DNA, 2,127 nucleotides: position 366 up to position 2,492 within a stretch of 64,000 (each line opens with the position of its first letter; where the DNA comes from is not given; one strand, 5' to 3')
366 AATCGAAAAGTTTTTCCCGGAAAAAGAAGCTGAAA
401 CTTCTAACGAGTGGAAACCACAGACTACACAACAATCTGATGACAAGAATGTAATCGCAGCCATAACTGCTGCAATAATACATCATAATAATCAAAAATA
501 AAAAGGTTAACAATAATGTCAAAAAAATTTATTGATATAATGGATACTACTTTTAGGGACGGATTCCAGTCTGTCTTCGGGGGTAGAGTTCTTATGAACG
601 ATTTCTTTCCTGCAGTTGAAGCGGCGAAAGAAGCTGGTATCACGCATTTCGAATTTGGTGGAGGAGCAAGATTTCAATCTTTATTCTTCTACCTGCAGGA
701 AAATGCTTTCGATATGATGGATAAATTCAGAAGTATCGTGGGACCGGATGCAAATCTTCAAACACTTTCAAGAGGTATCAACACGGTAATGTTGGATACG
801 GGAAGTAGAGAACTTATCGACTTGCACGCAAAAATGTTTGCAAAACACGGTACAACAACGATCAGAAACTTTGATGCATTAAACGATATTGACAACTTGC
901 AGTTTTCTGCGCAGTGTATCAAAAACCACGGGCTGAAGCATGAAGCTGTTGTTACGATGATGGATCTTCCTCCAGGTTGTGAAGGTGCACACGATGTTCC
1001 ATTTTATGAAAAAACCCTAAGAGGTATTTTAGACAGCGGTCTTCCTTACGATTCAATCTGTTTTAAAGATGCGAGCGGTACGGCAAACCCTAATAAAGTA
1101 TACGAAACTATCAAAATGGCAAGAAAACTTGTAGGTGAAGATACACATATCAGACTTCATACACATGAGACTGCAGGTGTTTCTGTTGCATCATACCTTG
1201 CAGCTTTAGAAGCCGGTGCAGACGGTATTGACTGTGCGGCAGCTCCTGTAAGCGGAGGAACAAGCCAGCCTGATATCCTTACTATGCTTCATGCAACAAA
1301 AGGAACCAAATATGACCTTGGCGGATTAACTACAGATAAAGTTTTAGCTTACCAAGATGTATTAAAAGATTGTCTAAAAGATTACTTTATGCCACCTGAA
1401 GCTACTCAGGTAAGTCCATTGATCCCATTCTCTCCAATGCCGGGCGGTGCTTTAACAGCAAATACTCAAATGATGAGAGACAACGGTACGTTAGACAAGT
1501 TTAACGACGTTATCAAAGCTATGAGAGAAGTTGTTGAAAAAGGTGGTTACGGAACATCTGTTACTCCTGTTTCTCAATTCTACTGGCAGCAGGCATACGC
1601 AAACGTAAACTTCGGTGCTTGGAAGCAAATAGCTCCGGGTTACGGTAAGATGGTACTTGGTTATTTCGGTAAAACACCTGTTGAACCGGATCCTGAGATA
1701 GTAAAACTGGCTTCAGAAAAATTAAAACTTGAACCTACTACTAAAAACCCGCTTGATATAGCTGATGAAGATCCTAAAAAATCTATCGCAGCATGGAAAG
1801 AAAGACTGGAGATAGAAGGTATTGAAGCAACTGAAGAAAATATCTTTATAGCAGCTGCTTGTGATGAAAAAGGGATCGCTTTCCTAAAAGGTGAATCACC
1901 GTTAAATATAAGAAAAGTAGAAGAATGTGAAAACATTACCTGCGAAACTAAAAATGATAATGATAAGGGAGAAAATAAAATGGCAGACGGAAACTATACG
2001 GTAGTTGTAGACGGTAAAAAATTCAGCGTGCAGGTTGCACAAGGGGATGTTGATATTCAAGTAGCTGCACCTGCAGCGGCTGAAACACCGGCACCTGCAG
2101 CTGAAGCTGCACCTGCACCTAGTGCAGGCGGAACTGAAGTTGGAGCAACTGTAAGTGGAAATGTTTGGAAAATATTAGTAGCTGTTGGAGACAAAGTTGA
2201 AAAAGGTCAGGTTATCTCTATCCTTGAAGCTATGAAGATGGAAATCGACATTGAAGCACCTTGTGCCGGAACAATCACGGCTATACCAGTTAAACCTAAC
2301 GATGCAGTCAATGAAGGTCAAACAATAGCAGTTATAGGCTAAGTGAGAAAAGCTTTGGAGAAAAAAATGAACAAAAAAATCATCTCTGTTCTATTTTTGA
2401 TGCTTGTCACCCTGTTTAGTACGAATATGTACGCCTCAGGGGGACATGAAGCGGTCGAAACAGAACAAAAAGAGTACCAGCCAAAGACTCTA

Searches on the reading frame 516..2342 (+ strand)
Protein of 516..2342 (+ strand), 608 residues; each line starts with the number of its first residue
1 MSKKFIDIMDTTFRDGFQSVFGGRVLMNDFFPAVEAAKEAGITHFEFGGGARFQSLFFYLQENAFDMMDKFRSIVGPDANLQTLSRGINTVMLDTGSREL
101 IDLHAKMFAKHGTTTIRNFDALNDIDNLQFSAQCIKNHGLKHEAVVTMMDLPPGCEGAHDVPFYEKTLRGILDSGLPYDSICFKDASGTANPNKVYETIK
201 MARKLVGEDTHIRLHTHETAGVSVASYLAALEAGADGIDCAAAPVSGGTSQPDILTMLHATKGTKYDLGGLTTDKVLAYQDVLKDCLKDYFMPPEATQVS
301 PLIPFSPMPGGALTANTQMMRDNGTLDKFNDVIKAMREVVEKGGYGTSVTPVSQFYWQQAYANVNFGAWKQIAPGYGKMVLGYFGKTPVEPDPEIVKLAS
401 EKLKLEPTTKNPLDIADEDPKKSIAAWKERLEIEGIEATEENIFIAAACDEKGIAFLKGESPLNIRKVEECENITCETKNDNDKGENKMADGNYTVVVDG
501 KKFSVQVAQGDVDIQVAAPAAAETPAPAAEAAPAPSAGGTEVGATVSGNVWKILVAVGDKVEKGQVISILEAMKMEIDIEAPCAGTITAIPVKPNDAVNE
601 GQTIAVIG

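Call 75: search_protein_families(library=pfam, proteins=[window:516-2342:+], max_evalue=0.00001)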
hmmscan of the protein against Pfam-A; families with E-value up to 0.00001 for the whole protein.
window:516-2342:+ (608 aa): 4 families
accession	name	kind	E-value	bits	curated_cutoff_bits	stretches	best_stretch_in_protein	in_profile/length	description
PF02436.23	PYC_OADA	-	1.7e-31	110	27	1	304-502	2-196/201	Conserved carboxylase domain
PF00364.28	Biotin_lipoyl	-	6.3e-18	64.8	22.1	1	542-607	8-73/73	Biotin-requiring enzyme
PF00682.25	HMGL-like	-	4e-10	40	29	1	183-242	161-220/260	HMGL-like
PF13533.13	Biotin_lipoyl_2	-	9.8e-08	32.1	29.8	0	579-607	3-31/32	Biotin-lipoyl like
